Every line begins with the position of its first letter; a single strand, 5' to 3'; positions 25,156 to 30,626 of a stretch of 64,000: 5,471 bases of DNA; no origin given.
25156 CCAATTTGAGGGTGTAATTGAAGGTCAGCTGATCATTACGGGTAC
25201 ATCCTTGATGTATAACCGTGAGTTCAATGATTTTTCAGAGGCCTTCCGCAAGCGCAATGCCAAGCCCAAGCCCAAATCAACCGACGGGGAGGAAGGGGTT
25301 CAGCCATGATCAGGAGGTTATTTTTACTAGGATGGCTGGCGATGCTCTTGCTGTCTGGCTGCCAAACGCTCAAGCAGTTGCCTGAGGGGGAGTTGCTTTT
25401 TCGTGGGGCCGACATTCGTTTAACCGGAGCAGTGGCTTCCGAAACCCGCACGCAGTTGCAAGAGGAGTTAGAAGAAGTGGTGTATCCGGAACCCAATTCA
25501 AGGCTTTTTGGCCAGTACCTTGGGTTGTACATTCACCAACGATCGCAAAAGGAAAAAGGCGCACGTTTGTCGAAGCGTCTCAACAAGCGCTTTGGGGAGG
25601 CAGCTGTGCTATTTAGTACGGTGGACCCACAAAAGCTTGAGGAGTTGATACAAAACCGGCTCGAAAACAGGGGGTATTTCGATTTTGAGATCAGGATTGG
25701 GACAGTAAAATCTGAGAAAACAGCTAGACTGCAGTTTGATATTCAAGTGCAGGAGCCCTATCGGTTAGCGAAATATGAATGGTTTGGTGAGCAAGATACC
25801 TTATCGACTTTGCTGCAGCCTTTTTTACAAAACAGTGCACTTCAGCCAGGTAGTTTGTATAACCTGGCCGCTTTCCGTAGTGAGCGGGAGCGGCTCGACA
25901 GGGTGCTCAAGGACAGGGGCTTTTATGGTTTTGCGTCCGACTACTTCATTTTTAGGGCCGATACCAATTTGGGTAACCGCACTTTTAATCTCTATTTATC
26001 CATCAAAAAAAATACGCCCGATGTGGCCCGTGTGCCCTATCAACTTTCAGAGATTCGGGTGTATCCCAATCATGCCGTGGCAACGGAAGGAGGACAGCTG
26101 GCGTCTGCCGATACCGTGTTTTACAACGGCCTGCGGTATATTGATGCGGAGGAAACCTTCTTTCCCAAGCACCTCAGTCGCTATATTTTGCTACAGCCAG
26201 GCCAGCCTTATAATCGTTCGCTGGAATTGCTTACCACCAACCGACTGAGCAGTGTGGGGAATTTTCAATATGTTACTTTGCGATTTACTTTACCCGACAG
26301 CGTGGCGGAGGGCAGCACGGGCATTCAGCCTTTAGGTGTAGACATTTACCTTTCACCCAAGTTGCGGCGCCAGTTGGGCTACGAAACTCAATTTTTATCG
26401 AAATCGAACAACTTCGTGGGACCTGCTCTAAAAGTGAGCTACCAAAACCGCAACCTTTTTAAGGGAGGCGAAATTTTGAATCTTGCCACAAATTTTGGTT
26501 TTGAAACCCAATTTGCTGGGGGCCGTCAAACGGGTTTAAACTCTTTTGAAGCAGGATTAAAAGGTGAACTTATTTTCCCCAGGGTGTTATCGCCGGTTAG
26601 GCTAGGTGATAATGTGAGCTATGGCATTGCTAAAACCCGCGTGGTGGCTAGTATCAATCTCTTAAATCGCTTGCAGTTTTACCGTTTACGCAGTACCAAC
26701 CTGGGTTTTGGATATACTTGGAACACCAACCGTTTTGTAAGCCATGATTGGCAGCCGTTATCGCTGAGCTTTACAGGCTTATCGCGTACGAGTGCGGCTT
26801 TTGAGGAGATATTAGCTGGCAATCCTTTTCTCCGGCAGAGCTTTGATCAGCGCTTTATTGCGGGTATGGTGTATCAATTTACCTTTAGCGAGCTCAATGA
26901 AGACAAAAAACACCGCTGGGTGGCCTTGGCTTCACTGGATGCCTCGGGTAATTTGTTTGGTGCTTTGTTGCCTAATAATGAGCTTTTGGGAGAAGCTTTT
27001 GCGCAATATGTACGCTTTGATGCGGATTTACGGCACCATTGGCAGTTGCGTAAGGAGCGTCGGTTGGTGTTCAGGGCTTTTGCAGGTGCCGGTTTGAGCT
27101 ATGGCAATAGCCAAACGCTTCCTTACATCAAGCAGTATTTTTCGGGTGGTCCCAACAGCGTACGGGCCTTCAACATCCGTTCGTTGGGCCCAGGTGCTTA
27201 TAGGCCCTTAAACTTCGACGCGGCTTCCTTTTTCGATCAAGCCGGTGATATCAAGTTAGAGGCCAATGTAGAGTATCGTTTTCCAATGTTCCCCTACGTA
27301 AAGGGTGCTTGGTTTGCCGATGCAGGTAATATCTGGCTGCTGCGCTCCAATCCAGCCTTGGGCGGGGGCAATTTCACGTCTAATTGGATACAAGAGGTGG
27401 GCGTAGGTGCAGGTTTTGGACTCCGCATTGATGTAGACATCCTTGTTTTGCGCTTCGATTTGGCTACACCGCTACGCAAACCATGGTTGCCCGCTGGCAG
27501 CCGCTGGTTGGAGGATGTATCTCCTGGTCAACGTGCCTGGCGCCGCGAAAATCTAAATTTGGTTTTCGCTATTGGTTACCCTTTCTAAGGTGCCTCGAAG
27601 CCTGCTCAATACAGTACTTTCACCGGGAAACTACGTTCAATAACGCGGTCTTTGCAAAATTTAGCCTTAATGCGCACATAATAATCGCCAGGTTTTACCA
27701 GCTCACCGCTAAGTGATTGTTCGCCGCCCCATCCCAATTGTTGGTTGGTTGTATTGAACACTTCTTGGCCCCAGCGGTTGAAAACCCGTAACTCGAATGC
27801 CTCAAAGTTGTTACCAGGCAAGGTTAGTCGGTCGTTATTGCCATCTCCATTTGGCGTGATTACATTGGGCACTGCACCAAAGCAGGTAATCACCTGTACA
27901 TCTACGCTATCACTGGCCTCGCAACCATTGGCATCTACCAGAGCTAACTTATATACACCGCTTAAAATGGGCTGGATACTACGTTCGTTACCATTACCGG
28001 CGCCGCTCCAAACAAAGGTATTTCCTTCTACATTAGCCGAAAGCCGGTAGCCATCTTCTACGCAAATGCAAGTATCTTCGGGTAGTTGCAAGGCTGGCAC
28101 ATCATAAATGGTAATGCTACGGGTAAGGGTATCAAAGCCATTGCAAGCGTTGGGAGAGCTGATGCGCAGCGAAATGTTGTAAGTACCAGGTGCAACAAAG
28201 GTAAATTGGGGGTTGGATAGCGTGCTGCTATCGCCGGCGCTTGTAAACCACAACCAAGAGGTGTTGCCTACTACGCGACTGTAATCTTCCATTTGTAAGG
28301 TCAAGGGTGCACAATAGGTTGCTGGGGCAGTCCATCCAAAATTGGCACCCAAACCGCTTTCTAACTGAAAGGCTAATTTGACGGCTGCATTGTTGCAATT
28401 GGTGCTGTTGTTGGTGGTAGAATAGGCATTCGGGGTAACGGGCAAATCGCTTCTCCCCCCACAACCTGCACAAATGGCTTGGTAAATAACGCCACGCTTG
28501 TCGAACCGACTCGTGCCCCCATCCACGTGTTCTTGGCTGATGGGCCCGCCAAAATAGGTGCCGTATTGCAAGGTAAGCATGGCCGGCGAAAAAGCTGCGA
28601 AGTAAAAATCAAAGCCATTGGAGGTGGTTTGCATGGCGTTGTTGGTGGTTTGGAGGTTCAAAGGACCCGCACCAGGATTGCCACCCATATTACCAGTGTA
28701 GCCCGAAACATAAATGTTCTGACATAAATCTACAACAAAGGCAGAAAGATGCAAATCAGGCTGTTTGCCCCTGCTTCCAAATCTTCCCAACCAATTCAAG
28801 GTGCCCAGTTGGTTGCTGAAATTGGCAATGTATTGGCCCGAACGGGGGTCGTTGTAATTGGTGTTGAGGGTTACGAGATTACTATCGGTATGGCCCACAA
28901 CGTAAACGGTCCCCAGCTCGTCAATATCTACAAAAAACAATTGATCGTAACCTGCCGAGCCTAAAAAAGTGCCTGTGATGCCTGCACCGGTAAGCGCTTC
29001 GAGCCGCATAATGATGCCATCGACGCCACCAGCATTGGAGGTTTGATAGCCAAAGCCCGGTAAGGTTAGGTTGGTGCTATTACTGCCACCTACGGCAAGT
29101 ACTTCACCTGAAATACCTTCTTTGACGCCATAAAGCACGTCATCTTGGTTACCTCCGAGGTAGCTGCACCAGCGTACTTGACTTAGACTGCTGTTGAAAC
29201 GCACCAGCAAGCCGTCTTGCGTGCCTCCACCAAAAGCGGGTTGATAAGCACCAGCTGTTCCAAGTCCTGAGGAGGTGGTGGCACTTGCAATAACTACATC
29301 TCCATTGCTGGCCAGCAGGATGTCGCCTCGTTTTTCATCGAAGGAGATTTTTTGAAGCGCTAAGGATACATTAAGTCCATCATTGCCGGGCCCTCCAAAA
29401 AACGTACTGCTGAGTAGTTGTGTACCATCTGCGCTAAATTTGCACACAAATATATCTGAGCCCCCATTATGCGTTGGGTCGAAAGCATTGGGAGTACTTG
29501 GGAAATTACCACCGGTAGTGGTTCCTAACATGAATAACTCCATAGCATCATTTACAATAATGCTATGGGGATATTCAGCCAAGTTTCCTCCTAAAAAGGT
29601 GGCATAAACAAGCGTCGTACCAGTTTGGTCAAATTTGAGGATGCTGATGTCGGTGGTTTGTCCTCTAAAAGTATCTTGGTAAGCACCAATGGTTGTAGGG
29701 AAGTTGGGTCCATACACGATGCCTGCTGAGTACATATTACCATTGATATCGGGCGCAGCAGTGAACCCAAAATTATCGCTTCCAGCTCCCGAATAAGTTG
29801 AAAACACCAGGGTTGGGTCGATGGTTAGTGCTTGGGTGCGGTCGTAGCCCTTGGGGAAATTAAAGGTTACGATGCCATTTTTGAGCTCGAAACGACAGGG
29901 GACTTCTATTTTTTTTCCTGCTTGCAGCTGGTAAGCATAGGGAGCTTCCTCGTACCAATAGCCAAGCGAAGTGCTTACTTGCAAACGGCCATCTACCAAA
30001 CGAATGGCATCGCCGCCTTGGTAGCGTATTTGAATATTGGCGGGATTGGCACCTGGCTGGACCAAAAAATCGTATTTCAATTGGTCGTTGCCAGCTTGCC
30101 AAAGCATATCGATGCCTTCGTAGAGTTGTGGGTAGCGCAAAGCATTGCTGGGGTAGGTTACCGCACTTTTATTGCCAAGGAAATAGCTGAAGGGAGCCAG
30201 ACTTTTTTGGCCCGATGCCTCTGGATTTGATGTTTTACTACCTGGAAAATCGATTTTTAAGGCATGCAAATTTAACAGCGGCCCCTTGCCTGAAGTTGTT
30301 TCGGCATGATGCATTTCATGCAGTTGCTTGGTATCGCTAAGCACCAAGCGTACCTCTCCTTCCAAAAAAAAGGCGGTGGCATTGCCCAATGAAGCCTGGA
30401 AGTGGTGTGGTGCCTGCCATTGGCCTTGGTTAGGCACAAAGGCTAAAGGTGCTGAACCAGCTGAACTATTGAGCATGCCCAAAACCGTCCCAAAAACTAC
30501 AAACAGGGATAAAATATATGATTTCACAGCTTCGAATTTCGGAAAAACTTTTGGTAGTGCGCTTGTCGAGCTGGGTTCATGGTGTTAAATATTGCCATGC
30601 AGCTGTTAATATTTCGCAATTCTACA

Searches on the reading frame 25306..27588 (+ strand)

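Call 90: search_protein_families(library=pfam, max_evalue=0.00001, proteins=[window:25306-27588:+])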
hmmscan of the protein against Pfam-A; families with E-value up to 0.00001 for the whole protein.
window:25306-27588:+ (760 aa): 2 families
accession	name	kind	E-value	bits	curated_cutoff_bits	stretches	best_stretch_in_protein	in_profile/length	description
PF01103.29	Omp85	-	1.1e-26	94.6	24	1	566-727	153-310/325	Omp85 superfamily domain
PF07244.20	POTRA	-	3.5e-09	37.7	21.3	0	104-147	32-77/79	Surface antigen variable number repeat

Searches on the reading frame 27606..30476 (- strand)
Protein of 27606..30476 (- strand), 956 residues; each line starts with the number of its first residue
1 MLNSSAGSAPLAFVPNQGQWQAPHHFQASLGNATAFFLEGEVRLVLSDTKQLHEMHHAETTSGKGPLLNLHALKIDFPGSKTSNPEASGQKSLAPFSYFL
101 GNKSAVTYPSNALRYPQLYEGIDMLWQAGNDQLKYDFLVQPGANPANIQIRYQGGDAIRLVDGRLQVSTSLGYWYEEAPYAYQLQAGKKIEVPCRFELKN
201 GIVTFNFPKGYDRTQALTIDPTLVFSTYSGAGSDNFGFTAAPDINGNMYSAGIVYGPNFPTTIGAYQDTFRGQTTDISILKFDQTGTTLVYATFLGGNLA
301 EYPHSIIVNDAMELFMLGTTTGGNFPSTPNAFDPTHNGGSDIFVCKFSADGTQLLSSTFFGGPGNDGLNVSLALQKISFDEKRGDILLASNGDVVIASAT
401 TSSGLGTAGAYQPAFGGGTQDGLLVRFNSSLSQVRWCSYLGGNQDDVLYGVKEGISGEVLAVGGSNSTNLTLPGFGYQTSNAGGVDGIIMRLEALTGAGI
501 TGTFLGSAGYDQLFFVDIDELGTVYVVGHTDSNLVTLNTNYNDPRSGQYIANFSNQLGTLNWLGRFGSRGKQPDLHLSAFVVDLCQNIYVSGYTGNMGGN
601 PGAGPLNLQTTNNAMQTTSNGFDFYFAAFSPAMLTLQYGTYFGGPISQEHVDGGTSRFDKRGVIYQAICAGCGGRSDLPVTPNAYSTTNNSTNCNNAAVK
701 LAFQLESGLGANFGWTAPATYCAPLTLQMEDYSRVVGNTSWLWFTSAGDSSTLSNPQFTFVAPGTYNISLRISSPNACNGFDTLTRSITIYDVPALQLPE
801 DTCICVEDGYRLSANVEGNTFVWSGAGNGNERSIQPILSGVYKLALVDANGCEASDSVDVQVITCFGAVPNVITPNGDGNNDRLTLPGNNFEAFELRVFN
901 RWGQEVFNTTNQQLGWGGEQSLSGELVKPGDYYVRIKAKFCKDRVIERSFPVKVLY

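Call 90: search_protein_families(library=pfam, max_evalue=0.00001, proteins=[window:27606-30476:-])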
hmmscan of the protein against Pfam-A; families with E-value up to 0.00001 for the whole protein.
window:27606-30476:- (956 aa): 2 families
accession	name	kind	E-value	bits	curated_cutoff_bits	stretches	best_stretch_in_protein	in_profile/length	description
PF25778.1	DUF7948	-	4.4e-53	180.9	27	1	13-222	1-214/214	Domain of unknown function (DUF7948)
PF13585.12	CHU_C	-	1.4e-16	60.8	27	1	869-938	3-72/86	CHU_C Type IX secretion signal domain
